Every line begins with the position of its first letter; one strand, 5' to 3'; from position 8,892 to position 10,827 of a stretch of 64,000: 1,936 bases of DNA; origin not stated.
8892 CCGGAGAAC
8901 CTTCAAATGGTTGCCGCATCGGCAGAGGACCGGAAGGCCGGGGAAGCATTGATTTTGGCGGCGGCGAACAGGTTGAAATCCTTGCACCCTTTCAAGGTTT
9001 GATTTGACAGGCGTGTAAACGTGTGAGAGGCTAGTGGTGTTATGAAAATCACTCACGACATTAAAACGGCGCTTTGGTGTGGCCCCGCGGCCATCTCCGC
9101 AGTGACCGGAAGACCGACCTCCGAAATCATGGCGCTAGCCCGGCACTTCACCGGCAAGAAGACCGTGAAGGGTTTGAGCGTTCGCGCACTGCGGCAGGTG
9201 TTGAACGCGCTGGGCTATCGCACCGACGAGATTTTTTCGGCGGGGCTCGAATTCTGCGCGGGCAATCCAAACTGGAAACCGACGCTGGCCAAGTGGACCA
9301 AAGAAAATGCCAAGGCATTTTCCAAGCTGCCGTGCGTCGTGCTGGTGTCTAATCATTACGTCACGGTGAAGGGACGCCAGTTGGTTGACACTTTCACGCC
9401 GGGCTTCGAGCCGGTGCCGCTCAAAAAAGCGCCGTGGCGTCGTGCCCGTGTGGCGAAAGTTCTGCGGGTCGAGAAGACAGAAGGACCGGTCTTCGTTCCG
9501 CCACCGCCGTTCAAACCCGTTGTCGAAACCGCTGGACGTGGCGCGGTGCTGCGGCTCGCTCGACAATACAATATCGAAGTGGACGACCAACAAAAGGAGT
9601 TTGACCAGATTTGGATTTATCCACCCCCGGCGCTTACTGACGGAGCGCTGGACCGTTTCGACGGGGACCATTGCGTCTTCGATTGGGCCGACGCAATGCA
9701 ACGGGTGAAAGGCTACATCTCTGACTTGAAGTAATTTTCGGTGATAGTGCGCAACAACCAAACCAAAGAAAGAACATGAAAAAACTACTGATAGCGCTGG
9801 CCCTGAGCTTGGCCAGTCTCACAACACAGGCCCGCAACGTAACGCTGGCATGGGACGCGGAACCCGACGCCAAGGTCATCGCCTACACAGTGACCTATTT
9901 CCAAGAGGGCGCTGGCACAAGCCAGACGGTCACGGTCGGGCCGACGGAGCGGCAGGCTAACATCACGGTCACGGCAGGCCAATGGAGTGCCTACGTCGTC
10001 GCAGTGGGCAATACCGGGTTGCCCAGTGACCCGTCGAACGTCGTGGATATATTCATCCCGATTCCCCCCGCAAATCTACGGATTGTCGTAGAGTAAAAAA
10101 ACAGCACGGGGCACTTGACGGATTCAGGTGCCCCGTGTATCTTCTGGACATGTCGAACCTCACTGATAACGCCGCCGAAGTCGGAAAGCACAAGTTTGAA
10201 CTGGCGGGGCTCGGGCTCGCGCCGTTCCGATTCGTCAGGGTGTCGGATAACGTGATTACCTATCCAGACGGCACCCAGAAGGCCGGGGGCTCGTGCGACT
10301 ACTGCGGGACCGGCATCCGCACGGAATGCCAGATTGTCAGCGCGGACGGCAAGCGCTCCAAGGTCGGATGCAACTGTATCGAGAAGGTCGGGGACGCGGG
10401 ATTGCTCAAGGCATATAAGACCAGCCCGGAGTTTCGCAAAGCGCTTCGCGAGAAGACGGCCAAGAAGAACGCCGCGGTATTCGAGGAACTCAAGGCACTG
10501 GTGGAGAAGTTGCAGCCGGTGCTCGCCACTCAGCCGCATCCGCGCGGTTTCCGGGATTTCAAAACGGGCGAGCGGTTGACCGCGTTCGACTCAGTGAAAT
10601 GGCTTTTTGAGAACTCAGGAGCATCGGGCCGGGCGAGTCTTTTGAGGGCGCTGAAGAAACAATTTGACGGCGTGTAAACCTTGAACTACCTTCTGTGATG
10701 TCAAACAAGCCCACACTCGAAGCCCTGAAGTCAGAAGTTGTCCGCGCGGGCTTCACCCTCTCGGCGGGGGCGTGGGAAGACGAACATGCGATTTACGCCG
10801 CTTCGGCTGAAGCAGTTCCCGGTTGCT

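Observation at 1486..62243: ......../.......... is strongly over-represented and strand-biased across the window, including inside genes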

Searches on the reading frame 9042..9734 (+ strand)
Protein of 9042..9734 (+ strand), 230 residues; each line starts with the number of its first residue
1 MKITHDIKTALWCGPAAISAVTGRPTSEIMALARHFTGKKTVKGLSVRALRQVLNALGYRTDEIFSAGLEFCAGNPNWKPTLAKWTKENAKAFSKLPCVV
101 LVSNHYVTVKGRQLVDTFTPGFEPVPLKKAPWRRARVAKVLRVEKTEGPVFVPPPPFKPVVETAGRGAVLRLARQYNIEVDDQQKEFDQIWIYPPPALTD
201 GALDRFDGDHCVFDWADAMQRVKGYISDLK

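Call 36: search_protein_families(library=pfam, proteins=[window:9042-9734:+], max_evalue=0.01)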
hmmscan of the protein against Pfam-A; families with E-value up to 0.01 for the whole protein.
window:9042-9734:+ (230 aa): 0 families

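Call 53: find_related_loci(query=window:9042-9734:+, collection=metagenome_contigs, flank=10000)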
Query window:9042-9734:+ (230 aa) in metagenome_contigs; peptide patterns used: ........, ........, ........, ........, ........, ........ (x = any residue, [..] = any of these).
99 stretches matched a pattern, but none encodes a relative of the query by tblastn (E <= 1e-3).
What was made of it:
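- Tried and rejected: First metagenome scan with an early orphan protein found nothing (call 53).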

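Call 77: find_homologous_proteins(query=window:9042-9734:+, max_evalue=0.00001)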
Query window:9042-9734:+ (230 aa): 13 proteins with E <= 0.00001 among 676 candidates.
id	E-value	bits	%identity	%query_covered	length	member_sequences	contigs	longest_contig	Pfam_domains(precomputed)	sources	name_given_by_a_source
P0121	4.3e-155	532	100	100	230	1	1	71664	-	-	-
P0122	4.9e-100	352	63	100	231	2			-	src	-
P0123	5.3e-96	339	67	100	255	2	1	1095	-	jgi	jgi:hypothetical protein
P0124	2.1e-84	301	59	100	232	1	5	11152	-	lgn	-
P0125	1.7e-83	298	62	100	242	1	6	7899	-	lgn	-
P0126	1.3e-54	203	46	98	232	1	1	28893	-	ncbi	-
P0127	9.6e-48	181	60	63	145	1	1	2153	-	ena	-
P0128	6.4e-42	162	42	99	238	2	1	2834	-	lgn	-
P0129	1.6e-31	128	38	97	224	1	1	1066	-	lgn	-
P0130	3.1e-31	127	36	97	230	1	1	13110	-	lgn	-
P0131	4.1e-26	110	37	99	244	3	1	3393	-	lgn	-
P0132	6.6e-25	106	39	67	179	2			-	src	-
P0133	4.7e-23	100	39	67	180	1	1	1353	-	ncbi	-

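Call 78: find_encoding_contigs(protein=P0124, flank=10000, max_places=3)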
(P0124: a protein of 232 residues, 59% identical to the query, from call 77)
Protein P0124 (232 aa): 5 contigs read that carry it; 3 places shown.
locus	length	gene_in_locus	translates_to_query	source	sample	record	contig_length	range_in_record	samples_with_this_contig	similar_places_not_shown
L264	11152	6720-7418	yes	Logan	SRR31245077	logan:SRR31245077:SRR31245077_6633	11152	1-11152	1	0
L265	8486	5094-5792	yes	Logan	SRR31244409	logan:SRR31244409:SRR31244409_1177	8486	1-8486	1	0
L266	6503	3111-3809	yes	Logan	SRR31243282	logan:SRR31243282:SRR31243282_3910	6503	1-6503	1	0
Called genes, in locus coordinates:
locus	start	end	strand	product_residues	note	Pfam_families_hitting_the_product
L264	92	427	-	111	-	-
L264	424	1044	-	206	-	-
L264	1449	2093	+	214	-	-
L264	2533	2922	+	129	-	-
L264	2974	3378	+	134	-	-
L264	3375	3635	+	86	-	-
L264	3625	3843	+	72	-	-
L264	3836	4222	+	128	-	-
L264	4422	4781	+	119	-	-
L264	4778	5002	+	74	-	-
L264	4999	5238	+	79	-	-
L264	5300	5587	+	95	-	-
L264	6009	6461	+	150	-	-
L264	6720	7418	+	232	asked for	-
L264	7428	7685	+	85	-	-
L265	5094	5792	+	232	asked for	-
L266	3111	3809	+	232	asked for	-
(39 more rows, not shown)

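Call 79: find_encoding_contigs(protein=P0126, flank=10000, max_places=2)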
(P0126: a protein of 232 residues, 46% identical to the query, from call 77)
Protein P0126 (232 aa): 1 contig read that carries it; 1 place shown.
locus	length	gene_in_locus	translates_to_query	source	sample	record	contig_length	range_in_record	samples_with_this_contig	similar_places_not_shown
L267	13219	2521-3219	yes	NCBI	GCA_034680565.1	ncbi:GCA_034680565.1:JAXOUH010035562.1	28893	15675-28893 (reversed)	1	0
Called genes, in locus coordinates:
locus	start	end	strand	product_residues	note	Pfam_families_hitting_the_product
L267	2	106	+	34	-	?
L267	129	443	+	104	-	-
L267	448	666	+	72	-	-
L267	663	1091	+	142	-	PF26820:Phage_T4_Y00F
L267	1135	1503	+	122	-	-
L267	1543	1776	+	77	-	-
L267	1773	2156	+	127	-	-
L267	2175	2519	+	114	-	PF24835:DUF7717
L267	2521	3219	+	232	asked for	-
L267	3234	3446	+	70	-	-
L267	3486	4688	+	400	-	-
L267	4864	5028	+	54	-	-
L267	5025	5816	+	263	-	PF04230:PS_pyruv_trans (weak)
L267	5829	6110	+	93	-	-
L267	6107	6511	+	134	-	-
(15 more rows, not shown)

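Call 89: search_protein_families(library=phrogs, proteins=[window:9042-9734:+], max_evalue=0.01)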
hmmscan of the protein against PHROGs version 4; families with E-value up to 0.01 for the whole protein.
window:9042-9734:+ (230 aa): 1 family
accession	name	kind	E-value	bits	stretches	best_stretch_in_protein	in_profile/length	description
phrog_3754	-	unknown function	0.0029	18.9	1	13-143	24-143/145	-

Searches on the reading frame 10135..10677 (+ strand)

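Call 36: search_protein_families(library=pfam, proteins=[window:10135-10677:+], max_evalue=0.01)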
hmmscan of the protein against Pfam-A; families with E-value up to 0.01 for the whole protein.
window:10135-10677:+ (180 aa): 1 family
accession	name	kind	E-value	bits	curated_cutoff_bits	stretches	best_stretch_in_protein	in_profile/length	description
PF12335.14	SBF2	-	0.0013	18.9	22.1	1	64-133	11-78/227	Myotubularin protein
